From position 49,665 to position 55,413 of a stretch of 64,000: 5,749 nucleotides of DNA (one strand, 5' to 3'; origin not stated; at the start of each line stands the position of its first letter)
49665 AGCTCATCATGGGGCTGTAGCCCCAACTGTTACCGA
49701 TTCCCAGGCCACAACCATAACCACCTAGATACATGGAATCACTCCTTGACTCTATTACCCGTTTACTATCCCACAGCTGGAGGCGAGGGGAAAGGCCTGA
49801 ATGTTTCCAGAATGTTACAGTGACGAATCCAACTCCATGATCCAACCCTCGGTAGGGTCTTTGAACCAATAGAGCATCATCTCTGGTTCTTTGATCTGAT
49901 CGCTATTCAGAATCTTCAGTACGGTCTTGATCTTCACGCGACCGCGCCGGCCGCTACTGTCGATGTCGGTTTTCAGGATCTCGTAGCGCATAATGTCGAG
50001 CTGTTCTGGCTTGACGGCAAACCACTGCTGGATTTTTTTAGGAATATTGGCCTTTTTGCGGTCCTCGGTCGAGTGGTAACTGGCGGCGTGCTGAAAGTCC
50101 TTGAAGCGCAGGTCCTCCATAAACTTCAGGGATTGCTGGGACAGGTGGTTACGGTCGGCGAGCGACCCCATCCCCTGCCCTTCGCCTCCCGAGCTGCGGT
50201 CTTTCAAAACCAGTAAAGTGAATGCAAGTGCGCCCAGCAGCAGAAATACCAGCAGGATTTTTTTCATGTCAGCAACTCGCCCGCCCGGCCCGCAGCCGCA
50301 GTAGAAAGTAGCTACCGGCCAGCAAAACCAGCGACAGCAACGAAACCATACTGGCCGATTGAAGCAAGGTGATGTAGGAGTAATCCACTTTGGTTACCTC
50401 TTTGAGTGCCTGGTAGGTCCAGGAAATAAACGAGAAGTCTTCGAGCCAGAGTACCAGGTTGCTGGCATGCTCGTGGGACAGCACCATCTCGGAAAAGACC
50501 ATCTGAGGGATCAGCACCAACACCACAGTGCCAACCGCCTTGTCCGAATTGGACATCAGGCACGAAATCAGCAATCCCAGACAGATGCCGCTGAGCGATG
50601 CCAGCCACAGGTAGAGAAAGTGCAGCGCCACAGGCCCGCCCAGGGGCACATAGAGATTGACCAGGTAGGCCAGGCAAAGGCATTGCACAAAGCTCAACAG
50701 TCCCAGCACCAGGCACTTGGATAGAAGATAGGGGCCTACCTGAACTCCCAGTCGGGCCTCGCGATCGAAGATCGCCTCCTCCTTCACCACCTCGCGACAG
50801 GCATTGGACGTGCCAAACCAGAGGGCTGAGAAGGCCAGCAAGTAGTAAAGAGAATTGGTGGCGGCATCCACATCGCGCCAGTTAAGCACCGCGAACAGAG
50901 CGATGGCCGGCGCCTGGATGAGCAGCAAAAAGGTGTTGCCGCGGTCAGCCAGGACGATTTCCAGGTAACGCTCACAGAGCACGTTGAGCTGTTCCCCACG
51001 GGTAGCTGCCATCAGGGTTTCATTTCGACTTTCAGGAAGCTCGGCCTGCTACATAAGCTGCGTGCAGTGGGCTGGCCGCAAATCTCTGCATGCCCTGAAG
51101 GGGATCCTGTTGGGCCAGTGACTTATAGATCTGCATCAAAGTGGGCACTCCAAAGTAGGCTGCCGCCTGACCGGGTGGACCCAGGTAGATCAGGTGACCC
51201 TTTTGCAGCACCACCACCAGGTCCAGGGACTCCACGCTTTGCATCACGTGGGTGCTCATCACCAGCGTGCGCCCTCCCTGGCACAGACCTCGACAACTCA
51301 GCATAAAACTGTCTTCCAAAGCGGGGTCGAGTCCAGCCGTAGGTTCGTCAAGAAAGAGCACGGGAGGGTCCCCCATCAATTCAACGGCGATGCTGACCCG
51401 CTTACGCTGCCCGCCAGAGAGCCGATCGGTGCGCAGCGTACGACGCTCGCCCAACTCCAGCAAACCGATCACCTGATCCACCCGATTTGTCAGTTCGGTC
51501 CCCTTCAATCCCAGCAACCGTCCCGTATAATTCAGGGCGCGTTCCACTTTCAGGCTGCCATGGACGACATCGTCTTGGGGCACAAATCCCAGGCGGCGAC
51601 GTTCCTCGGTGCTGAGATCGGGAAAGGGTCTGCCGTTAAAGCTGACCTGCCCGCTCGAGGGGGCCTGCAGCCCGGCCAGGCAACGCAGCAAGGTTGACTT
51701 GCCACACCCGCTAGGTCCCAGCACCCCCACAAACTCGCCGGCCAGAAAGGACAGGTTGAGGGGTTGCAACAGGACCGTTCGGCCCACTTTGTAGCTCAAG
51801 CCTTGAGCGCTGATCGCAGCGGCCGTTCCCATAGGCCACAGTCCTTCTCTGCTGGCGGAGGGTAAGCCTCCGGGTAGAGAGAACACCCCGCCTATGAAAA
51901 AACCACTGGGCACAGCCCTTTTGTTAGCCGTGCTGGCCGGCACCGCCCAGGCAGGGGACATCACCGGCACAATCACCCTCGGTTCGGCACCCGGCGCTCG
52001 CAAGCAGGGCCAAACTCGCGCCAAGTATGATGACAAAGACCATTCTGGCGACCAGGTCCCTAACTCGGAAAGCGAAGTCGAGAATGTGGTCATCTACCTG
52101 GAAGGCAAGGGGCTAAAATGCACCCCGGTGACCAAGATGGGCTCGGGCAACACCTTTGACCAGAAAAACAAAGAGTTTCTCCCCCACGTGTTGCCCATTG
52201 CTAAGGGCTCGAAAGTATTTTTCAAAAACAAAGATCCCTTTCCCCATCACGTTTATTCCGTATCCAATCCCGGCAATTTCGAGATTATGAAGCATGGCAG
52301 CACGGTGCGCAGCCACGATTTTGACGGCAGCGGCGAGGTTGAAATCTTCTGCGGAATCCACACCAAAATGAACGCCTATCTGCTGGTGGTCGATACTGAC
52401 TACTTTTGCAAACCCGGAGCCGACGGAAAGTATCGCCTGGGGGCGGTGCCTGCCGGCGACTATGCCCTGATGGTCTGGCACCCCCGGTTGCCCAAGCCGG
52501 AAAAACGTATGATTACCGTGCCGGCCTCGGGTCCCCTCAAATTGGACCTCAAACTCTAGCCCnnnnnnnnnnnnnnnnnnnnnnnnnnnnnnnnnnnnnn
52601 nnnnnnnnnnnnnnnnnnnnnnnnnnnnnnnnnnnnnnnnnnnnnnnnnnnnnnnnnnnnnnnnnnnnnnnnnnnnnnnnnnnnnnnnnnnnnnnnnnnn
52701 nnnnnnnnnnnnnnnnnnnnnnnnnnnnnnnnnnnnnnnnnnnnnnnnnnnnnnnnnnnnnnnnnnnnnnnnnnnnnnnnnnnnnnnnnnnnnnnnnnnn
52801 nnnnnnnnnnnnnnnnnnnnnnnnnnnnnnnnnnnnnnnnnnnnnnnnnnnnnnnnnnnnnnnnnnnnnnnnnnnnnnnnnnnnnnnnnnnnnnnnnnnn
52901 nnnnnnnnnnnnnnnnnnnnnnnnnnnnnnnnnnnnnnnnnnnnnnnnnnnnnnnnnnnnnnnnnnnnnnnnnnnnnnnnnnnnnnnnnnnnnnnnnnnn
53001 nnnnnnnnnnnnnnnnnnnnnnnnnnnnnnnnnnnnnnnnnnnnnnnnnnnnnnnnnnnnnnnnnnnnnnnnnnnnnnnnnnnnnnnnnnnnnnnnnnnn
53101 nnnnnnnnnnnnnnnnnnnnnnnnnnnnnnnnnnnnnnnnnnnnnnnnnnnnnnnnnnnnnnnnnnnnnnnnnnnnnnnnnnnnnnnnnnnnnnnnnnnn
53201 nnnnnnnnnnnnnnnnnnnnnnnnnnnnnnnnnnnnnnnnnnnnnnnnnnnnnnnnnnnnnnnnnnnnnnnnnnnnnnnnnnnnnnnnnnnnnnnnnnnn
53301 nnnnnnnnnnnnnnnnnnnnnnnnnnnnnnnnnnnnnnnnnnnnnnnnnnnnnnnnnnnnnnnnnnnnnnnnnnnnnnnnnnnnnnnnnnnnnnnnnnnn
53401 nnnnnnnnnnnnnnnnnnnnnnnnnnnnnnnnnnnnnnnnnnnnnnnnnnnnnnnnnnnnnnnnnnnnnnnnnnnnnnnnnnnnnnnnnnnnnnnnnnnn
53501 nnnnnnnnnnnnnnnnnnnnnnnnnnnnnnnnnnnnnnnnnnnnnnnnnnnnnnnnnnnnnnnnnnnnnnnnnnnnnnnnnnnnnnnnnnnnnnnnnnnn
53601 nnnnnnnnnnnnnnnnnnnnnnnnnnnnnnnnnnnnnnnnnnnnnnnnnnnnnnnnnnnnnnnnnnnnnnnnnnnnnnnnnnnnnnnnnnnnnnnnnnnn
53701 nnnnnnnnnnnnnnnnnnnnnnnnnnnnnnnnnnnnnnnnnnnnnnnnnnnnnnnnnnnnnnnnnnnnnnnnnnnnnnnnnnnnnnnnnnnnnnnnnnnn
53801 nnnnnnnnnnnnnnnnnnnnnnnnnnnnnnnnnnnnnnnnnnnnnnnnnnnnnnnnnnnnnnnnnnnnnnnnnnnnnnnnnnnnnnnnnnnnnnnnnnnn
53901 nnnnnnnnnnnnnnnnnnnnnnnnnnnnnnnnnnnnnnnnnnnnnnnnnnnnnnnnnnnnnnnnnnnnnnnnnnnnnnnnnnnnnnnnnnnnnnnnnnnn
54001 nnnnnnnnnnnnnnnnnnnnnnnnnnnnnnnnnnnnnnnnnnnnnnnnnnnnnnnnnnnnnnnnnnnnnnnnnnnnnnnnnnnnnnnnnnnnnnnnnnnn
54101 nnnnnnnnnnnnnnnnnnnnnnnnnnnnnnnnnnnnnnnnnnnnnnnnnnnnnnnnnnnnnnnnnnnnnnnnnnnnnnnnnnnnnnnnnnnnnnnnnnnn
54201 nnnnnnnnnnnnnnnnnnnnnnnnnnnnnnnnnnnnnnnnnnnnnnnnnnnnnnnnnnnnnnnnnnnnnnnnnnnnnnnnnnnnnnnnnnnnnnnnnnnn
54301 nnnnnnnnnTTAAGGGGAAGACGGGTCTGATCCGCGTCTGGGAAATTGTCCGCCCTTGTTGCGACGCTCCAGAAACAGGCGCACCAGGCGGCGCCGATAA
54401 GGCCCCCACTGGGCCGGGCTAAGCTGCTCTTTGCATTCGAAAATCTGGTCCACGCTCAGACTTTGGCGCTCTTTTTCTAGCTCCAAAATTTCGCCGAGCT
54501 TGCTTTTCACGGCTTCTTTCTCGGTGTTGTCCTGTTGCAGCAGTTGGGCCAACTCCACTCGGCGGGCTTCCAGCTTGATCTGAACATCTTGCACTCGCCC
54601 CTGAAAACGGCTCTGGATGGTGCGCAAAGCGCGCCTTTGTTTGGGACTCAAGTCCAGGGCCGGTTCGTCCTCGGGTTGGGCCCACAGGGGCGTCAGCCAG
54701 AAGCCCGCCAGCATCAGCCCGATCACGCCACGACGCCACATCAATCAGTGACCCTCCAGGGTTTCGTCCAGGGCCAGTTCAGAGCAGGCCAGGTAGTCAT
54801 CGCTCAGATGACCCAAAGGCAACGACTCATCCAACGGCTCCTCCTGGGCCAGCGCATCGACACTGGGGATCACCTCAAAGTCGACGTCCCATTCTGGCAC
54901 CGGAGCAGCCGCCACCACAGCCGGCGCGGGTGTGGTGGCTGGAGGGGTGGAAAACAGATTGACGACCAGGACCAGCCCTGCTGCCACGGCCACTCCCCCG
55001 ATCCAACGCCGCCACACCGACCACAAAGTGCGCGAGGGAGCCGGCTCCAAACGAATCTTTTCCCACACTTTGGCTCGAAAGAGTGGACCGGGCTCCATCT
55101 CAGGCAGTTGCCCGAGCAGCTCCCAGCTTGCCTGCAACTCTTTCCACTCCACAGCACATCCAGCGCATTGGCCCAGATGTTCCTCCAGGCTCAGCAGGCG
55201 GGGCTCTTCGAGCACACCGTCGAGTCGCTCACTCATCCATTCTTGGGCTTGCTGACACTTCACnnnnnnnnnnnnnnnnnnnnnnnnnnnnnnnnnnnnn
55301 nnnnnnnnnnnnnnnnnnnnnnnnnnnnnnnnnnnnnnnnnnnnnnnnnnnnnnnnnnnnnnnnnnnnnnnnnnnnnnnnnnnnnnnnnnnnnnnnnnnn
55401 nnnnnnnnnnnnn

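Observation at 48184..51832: Gly/Tyr/Met/Cys-rich 112-aa protein inside an ABC-2 transporter operon (candidate exported glycine-zipper peptide)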

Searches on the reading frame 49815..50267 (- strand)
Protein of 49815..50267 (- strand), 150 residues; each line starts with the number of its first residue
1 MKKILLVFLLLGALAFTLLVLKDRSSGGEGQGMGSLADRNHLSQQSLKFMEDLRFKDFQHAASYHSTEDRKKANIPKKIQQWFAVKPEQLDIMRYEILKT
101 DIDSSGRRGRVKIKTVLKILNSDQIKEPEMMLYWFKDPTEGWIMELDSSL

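Call 4: search_protein_families(library=pfam, proteins=[window:49815-50267:-], max_evalue=0.1)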
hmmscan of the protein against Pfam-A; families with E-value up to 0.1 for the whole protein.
window:49815-50267:- (150 aa): 1 family
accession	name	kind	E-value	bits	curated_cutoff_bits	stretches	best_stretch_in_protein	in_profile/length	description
PF22988.2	PWWP_KDM3B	-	0.053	14.2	27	1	32-84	39-93/98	Lysine-specific demethylase 3B, PWWP domain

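Call 6: search_protein_families(library=ncbifam, proteins=[window:49815-50267:-], max_evalue=0.1)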
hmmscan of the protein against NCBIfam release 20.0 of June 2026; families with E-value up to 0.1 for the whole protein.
window:49815-50267:- (150 aa): 1 family
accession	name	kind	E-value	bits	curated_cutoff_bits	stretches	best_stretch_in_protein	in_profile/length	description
TIGR03438.1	egtD_ergothio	equivalog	0.093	11.9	290.9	0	32-102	195-265/301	L-histidine N(alpha)-methyltransferase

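Call 44: search_protein_families(library=padloc, proteins=[window:49815-50267:-], max_evalue=0.01)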
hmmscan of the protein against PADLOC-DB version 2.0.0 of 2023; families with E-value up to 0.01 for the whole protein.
window:49815-50267:- (150 aa): 0 families

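Call 59: find_related_loci(query=A5, collection=metagenome_contigs, flank=5000)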
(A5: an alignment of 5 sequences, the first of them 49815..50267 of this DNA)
Query A5 (150 aa) in metagenome_contigs; peptide patterns used: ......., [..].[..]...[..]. (x = any residue, [..] = any of these).
537 stretches matched a pattern; 5 encode a relative of the query (tblastn E <= 1e-3); 5 distinct loci.
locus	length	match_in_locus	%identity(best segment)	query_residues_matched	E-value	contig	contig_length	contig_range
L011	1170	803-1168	98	1-122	1e-83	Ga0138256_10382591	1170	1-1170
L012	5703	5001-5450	70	1-150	4e-70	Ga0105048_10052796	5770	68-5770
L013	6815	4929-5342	71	13-150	1e-67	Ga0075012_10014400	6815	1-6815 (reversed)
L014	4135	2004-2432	47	5-150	3e-38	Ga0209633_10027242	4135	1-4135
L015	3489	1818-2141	52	42-150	2e-36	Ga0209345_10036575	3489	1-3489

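Call 75: search_solved_structures(query=A5, max_evalue=10)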
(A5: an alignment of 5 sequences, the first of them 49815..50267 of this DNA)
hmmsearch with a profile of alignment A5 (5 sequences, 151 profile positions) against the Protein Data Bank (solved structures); distinct sequences matched with E-value up to 10: 8.
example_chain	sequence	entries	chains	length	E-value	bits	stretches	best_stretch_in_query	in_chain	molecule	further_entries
9i5t_W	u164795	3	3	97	0.12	15.4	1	69-101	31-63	Large ribosomal subunit protein uL23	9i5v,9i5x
3j3v_T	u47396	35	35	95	0.31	14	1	71-120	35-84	50S ribosomal protein L23 | 50S ribosomal protein uL23 | Large ribosomal subunit protein uL23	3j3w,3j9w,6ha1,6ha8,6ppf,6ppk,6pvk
5njt_m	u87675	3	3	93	0.35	13.8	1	71-119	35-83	50S ribosomal protein L23 | Large ribosomal subunit protein uL23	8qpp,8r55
6htq_T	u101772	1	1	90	0.38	13.7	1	71-119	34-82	50S ribosomal protein L23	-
6ehc_A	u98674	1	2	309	0.53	13.3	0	56-92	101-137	Outer membrane protein U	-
6ehb_A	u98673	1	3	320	0.58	13.1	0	56-92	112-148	Outer membrane protein U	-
5onu_A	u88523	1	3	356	1.5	11.8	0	56-92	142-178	Outer membrane protein OmpU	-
4ymx_A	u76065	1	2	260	1.8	11.6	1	47-127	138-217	ABC-type amino acid transport system, periplasmic component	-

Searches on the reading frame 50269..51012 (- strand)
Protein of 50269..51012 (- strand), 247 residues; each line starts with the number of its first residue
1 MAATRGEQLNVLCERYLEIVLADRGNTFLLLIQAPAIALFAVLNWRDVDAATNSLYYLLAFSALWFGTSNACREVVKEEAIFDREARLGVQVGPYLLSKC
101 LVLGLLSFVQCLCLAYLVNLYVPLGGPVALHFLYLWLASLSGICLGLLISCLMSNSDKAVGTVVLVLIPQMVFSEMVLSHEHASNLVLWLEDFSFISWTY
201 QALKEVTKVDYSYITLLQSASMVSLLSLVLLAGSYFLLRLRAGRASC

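Call 4: search_protein_families(library=pfam, proteins=[window:50269-51012:-], max_evalue=0.1)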
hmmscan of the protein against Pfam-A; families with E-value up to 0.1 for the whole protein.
window:50269-51012:- (247 aa): 2 families
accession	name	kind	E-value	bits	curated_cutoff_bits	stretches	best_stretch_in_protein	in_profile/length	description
PF01061.29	ABC2_membrane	-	8.1e-19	68.4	26.9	1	8-204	2-207/211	ABC-2 type transporter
PF12698.13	ABC2_membrane_3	-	9.7e-13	48.4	31.6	1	50-235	159-346/347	ABC-2 family transporter protein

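Call 6: search_protein_families(library=ncbifam, proteins=[window:50269-51012:-], max_evalue=0.1)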
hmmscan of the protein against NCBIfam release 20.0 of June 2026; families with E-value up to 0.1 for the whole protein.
window:50269-51012:- (247 aa): 2 families
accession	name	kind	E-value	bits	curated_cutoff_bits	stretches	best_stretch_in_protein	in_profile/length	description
TIGR00955.1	3a01204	subfamily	9.1e-07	27.8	736.35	1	8-204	342-548/617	pigment precursor permease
NF033858.1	ABC2_perm_RbbA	equivalog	0.0017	16.4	1050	1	97-239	760-905/909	ribosome-associated ATPase/putative transporter RbbA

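Call 44: search_protein_families(library=padloc, proteins=[window:50269-51012:-], max_evalue=0.01)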
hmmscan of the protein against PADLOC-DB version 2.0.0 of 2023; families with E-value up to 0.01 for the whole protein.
window:50269-51012:- (247 aa): 0 families

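Call 76: search_solved_structures(query=window:50269-51012:-, max_evalue=1)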
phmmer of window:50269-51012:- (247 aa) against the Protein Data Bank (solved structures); distinct sequences matched with E-value up to 1: 0.

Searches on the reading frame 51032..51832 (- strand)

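Call 44: search_protein_families(library=padloc, proteins=[window:51032-51832:-], max_evalue=0.01)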
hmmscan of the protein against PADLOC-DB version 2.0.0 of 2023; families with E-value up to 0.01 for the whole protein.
window:51032-51832:- (266 aa): 8 families
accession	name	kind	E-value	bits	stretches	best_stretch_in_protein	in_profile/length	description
PDLC04135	mad3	-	3.4e-28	97.3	2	122-211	248-339/374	mads_3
PDLC02980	AriA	-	4e-11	41.4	2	121-195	221-298/304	-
PDLC04140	mad8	-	9.5e-11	39.8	1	18-197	13-234/314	mads_8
PDLC02914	ATPase-Toprim_I-B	-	1.8e-05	22.2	1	126-217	173-259/443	-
PDLC04146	HEC-02B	-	0.0023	15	0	157-207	240-290/344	-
PDLC04182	HEC-01A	-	0.0025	14.8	0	33-55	32-54/406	-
PDLC02335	AbiLi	-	0.006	13.7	0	34-55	78-99/326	AbiLi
PDLC00304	PtuA1|PtuA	-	0.0066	13.6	1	37-58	44-65/444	AAA ATPase domain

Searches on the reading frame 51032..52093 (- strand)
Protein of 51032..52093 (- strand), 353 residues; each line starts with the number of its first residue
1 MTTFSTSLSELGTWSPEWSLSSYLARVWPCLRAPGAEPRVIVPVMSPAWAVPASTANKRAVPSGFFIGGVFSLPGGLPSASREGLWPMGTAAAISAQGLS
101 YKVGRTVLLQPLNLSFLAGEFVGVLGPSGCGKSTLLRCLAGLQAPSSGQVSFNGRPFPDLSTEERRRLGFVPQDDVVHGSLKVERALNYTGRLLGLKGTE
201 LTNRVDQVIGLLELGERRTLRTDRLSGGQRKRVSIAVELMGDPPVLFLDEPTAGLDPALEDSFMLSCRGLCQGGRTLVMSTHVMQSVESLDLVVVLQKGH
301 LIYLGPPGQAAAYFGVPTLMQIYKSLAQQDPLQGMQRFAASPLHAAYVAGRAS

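Call 4: search_protein_families(library=pfam, proteins=[window:51032-52093:-], max_evalue=0.1)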
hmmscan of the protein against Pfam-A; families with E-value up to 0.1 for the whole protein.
window:51032-52093:- (353 aa): 12 families
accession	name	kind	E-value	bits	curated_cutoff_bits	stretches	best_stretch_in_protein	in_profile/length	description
PF00005.33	ABC_tran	-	3.1e-31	109.3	25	1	109-253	1-137/137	ABC transporter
PF13304.12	AAA_21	-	1.7e-10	41.9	27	2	209-282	222-298/304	AAA domain, putative AbiEii toxin, Type IV TA system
PF20703.3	nSTAND1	-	0.0021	18.2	27.1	1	104-142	18-54/379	Novel STAND NTPase 1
PF20030.5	bpMoxR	-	0.0027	17.3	27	0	103-140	15-52/205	MoxR domain in the MoxR-vWA-beta-propeller ternary systems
PF13555.12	AAA_29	-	0.0048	17.1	27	1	124-153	27-55/61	P-loop containing region of AAA domain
PF13191.12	AAA_16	-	0.0069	17.3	32.6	1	120-145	25-51/167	AAA ATPase domain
PF03193.22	RsgA_GTPase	-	0.0075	16.5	30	1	116-151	103-138/174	RsgA GTPase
PF02463.25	SMC_N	-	0.017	15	40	0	215-259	127-175/220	RecF/RecN/SMC N terminal domain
PF03215.21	Rad17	-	0.026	14.9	23.8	1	124-148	50-74/186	Rad17 P-loop domain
PF05729.18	NACHT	-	0.067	13.5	26.7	0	122-141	3-22/167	NACHT domain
PF13476.12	AAA_23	-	0.078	14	27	0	120-140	20-40/201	AAA domain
PF13401.12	AAA_22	-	0.098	13.4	27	0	122-143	8-29/130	AAA domain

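Call 6: search_protein_families(library=ncbifam, proteins=[window:51032-52093:-], max_evalue=0.1)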
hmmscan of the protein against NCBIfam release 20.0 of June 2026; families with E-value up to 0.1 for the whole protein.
window:51032-52093:- (353 aa): 190 families (the best 25 are shown)
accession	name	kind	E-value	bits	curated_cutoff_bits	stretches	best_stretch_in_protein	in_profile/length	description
TIGR03864.1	PQQ_ABC_ATP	hypoth_equivalog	1.6e-43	148.8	302.25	1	93-326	1-235/236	ABC transporter, ATP-binding subunit, PQQ-dependent alcohol dehydrogenase system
TIGR01188.1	drrA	subfamily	8.5e-42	143.5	312.45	1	105-309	5-210/302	daunorubicin resistance ABC transporter, ATP-binding protein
NF033858.1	ABC2_perm_RbbA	equivalog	3.4e-39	134.5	1050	1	91-324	264-498/909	ribosome-associated ATPase/putative transporter RbbA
TIGR00955.1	3a01204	subfamily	3.9e-39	134.8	736.35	1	115-315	47-259/617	pigment precursor permease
NF010060.0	PRK13537.1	equivalog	4.7e-39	134.1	521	1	90-308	12-231/314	nodulation factor ABC transporter ATP-binding protein NodI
NF010059.0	PRK13536.1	equivalog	4.7e-36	124.2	549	1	92-309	42-260/342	nodulation factor ABC transporter ATP-binding protein NodI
TIGR03375.1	type_I_sec_LssB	subfamily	7e-36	123.8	693.1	1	100-308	474-686/696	type I secretion system permease/ATPase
TIGR03265.1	PhnT2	equivalog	5.3e-35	121.3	457.7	1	93-308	4-220/353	putative 2-aminoethylphosphonate ABC transporter ATP-binding protein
TIGR01288.1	nodI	equivalog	6.2e-35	120.7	424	1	93-308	4-220/303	nodulation factor ABC transporter ATP-binding protein NodI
TIGR02857.1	CydD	equivalog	9.4e-35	120.5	435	1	93-296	321-529/529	thiol reductant ABC exporter subunit CydD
TIGR03522.1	GldA_ABC_ATP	equivalog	1.4e-34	119.9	402.6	1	97-302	6-211/301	gliding motility-associated ABC transporter ATP-binding subunit GldA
TIGR04521.1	ECF_ATPase_2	equivalog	2.8e-34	118.5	330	1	109-309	21-231/279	energy-coupling factor transporter ATPase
TIGR01166.1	cbiO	subfamily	6.2e-34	117.1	211.8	1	107-283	6-186/190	cobalt ABC transporter, ATP-binding protein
TIGR00968.1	3a0106s01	subfamily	2.8e-33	115.4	342.75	1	98-309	5-217/237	sulfate ABC transporter ATP-binding protein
TIGR04520.1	ECF_ATPase_1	equivalog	3.7e-33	115.1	315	1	100-309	9-222/269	energy-coupling factor transporter ATPase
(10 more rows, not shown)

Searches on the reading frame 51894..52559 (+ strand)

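Call 4: search_protein_families(library=pfam, proteins=[window:51894-52559:+], max_evalue=0.1)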
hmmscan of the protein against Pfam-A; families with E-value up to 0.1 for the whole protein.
window:51894-52559:+ (221 aa): 4 families
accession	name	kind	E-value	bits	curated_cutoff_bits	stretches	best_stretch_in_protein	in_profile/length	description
PF13620.12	CarboxypepD_reg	-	0.00017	22.3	32.3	1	175-221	35-81/82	Carboxypeptidase regulatory-like domain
PF13473.12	Cupredoxin_1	-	0.0016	18.9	27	1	91-165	28-104/104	Cupredoxin-like domain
PF00127.26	Copper-bind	-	0.013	16.4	21.2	1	89-150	8-70/99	Copper binding proteins, plastocyanin/azurin family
PF14686.12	fn3_3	-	0.04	14.1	24.4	1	173-211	30-69/75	Polysaccharide lyase family 4, domain II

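Call 6: search_protein_families(library=ncbifam, proteins=[window:51894-52559:+], max_evalue=0.1)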
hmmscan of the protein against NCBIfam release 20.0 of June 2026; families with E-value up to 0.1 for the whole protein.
window:51894-52559:+ (221 aa): 2 families
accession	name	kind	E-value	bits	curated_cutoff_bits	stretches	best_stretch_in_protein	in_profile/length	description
TIGR02656.1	cyanin_plasto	equivalog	0.031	14.7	87.85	0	89-121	8-40/99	plastocyanin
TIGR02657.1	amicyanin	equivalog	0.045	14.2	110.2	0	102-161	15-78/83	amicyanin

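Call 44: search_protein_families(library=padloc, proteins=[window:51894-52559:+], max_evalue=0.01)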
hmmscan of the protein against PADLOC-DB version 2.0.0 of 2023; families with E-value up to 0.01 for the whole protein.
window:51894-52559:+ (221 aa): 0 families

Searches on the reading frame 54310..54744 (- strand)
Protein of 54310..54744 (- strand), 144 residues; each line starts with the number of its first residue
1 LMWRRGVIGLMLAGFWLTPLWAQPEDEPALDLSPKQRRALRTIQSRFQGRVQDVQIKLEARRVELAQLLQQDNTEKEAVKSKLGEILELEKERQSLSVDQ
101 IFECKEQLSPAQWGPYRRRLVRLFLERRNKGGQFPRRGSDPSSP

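Call 70: search_protein_families(library=pfam, proteins=[window:54310-54744:-], max_evalue=0.001)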
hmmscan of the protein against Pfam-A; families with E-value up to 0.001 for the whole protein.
window:54310-54744:- (144 aa): 1 family
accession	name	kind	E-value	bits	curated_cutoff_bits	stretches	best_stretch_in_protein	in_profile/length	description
PF13801.11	Metal_resist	-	2.3e-12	47.6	29.2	1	9-113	15-123/125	Heavy-metal resistance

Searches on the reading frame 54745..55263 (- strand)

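Call 70: search_protein_families(library=pfam, proteins=[window:54745-55263:-], max_evalue=0.001)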
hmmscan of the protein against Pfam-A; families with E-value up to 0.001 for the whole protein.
window:54745-55263:- (172 aa): 1 family
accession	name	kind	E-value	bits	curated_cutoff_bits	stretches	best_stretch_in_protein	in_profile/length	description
PF13490.11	zf-HC2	-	2.8e-08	34.2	22.2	1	3-37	1-35/35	Putative zinc-finger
